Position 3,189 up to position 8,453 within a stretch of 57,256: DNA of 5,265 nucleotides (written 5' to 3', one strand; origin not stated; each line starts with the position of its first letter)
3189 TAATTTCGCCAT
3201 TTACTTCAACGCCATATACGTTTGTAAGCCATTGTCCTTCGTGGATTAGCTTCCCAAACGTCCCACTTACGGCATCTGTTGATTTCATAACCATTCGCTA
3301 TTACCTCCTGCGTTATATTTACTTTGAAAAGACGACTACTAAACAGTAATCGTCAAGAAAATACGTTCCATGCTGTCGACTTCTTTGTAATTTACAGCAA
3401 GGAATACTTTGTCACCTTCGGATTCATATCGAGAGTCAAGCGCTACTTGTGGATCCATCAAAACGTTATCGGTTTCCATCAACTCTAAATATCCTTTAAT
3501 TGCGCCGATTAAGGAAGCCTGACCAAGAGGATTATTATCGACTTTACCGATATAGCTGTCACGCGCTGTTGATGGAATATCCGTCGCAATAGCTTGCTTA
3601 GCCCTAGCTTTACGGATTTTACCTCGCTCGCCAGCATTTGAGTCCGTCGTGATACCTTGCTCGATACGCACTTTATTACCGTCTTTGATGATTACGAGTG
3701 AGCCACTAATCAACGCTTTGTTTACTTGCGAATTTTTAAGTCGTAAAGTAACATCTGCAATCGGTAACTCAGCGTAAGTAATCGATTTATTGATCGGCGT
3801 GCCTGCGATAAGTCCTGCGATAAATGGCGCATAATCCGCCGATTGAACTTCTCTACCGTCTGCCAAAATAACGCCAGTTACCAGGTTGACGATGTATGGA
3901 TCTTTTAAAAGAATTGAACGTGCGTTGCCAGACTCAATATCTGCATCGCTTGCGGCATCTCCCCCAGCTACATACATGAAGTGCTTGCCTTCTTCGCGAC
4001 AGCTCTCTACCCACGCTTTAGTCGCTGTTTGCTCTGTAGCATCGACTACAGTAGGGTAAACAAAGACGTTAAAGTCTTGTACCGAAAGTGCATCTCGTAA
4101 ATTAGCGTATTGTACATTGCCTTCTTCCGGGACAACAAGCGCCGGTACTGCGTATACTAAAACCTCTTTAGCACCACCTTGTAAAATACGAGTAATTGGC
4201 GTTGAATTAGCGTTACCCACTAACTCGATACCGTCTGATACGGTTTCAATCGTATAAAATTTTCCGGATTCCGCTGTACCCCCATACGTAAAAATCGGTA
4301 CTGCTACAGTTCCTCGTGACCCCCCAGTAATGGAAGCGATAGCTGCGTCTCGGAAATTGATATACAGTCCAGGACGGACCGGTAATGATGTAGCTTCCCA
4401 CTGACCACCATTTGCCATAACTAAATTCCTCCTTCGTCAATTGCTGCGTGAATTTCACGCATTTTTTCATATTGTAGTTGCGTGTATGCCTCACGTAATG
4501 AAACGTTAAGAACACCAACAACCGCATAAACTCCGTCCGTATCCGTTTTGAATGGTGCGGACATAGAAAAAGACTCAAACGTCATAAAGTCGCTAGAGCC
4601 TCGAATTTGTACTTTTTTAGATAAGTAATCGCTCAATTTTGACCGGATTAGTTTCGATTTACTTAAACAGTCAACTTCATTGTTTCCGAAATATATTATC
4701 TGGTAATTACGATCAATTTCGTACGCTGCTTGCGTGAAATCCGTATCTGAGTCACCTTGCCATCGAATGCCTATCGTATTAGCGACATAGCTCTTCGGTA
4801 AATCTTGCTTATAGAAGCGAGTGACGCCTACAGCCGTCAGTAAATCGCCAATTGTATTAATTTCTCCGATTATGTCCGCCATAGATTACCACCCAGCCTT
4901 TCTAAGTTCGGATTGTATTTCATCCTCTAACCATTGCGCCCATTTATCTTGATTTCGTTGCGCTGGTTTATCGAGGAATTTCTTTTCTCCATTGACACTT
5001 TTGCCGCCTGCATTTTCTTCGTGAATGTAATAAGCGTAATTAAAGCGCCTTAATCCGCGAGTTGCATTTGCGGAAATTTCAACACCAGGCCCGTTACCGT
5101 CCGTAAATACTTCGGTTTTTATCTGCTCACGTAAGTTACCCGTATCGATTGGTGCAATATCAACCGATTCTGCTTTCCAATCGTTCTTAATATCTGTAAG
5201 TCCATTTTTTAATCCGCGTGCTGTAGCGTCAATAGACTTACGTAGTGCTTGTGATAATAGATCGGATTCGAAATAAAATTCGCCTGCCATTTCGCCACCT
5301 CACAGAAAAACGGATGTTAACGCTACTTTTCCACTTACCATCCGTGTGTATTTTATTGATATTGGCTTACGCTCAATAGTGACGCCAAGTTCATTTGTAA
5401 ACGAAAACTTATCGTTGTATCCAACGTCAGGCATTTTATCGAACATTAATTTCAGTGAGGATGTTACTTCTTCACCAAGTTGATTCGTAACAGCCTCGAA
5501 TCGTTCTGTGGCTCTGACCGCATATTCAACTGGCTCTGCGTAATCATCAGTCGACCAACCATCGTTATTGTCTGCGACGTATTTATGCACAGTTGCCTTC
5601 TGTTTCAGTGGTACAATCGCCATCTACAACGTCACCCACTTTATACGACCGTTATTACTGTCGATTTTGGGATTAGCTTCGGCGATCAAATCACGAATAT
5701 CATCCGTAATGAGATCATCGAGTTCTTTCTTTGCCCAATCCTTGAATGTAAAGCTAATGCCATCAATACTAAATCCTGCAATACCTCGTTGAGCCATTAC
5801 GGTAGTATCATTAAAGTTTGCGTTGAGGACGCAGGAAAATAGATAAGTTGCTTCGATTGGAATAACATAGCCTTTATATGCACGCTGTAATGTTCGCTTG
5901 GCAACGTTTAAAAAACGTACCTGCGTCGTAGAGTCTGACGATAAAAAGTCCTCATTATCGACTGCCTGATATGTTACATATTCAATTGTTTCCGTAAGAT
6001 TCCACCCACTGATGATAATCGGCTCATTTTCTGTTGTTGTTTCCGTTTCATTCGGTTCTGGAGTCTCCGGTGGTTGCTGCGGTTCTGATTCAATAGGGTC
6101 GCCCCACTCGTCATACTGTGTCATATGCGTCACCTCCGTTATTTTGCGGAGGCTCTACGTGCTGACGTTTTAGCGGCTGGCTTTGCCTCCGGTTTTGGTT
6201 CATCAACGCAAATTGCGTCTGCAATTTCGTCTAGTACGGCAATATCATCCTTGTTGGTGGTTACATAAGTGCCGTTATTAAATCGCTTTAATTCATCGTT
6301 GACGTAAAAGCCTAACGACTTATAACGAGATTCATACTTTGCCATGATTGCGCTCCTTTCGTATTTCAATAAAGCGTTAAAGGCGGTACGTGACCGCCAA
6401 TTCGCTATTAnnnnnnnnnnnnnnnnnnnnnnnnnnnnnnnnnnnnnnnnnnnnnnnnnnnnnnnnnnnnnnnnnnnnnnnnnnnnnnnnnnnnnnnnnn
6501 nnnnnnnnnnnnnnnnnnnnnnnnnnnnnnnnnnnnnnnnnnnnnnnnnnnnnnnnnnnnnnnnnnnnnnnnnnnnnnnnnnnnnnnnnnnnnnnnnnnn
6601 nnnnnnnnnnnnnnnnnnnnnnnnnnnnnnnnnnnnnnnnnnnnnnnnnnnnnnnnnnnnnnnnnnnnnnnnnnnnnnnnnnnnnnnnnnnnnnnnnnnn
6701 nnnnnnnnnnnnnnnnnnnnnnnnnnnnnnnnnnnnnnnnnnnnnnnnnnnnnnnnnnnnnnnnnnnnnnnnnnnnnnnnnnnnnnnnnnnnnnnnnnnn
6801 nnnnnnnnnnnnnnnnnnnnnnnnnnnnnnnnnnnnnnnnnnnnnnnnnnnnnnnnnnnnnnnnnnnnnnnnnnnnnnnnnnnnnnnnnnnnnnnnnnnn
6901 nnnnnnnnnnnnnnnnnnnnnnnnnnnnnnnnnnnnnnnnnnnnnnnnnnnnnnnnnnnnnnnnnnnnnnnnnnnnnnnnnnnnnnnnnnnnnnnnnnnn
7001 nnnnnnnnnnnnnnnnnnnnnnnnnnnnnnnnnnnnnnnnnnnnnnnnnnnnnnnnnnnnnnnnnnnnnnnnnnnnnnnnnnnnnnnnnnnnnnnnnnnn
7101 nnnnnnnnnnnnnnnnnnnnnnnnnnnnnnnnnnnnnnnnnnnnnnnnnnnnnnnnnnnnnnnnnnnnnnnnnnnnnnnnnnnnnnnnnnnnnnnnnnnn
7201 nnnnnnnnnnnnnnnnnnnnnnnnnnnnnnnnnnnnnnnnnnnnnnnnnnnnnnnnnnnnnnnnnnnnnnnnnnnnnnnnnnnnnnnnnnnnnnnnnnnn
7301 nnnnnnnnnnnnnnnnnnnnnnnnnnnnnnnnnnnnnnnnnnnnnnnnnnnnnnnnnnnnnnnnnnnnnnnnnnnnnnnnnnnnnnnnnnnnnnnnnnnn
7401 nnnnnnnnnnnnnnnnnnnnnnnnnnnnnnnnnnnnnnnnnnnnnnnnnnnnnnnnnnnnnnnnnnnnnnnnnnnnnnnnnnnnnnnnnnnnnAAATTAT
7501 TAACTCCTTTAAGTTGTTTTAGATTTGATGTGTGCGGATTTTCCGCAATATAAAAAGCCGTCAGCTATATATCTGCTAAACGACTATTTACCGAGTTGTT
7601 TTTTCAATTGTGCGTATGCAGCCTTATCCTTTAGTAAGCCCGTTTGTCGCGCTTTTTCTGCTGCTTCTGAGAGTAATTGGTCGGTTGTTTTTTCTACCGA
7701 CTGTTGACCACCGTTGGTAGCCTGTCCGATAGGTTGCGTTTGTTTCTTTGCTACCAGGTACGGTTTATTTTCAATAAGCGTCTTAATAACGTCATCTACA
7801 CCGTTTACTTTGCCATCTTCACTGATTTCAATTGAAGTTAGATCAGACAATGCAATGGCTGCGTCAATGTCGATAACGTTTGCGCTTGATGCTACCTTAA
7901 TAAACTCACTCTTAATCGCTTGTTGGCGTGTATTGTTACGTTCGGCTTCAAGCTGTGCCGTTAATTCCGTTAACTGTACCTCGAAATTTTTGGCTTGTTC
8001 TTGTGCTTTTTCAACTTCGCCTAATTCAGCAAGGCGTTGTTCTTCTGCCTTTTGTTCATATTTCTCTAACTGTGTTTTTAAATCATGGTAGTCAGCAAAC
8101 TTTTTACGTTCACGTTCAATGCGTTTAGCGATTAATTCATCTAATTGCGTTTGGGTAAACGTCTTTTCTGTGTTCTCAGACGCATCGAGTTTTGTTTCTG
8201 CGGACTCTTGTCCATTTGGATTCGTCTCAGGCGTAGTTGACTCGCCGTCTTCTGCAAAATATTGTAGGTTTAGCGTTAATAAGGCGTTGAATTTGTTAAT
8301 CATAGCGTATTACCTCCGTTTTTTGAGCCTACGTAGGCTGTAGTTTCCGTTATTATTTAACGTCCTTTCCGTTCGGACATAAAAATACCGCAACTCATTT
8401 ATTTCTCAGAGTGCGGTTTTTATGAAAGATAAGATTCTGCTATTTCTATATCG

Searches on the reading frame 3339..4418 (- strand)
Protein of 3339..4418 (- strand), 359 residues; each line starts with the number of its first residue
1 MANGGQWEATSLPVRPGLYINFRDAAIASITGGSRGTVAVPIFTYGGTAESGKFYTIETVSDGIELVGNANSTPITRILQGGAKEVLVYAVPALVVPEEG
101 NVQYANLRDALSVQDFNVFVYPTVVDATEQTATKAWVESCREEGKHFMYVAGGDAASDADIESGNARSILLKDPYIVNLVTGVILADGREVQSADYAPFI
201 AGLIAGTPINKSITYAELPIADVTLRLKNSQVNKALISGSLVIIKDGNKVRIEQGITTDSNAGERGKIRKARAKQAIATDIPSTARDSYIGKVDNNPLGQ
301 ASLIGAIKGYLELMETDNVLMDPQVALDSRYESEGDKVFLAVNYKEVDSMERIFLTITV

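Call 94: search_protein_families(library=pfam, max_evalue=0.0001, proteins=[window:3339-4418:-])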
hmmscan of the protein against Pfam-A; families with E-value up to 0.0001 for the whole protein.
window:3339-4418:- (359 aa): 2 families
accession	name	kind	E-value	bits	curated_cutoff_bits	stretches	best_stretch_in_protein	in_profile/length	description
PF04984.19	Phage_sheath_1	-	1.9e-18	67.3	31.4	1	100-258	4-168/168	Phage tail sheath protein subtilisin-like domain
PF17482.7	Phage_sheath_1C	-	3.8e-10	40.2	26.9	1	267-359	8-103/104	Phage tail sheath C-terminal domain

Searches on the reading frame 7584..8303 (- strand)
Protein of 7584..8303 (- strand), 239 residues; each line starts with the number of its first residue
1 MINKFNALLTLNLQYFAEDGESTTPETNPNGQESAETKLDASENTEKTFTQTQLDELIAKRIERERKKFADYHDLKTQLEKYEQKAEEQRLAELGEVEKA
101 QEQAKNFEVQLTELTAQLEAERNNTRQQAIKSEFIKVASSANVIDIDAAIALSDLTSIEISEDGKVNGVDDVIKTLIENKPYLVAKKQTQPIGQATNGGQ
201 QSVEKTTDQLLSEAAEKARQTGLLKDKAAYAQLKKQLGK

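Call 114: search_protein_families(library=pfam, max_evalue=0.0001, proteins=[window:7584-8303:-])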
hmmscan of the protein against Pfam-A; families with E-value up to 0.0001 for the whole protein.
window:7584-8303:- (239 aa): 1 family
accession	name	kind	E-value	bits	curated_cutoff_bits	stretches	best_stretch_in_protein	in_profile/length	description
PF06810.17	Phage_scaffold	-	2.3e-14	54.1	35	1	49-199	11-164/170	Phage capsid assembly scaffolding protein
